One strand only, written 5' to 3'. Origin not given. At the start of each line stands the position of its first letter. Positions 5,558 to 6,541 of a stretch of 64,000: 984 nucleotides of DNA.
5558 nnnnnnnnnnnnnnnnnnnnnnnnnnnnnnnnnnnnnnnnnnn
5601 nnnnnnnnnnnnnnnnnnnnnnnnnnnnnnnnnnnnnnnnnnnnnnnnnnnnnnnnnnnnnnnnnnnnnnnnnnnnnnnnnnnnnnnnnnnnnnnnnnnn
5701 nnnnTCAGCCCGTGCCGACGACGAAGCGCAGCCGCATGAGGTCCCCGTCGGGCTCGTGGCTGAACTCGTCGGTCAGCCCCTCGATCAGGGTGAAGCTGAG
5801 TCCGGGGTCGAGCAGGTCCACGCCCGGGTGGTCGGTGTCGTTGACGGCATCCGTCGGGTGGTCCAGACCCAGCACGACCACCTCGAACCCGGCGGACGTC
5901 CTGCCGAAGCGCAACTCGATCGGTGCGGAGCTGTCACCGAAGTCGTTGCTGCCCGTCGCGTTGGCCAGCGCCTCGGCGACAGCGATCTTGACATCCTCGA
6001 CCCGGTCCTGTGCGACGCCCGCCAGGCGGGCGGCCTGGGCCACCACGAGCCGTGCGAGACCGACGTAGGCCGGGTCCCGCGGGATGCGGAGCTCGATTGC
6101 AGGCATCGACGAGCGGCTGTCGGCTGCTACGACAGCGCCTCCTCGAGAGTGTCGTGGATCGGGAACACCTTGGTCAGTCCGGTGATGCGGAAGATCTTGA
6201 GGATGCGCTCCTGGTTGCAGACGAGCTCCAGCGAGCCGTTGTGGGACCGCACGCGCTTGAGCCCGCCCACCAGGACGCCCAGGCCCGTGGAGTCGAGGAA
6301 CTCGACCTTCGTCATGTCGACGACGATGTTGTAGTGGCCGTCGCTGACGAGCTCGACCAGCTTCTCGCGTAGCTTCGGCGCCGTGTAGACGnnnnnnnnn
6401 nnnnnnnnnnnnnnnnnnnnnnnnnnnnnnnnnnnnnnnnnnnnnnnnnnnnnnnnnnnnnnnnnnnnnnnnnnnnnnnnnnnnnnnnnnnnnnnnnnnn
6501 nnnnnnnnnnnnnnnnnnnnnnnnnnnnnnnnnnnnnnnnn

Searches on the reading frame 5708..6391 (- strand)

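Call 39: search_protein_families(library=pfam, max_evalue=0.001, proteins=[window:5708-6391:-])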
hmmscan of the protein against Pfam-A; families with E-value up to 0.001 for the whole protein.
window:5708-6391:- (228 aa): 1 family
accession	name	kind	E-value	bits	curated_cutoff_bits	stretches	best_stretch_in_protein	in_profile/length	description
PF13581.12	HATPase_c_2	-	2.5e-15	57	27.4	1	103-222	1-126/127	Histidine kinase-like ATPase domain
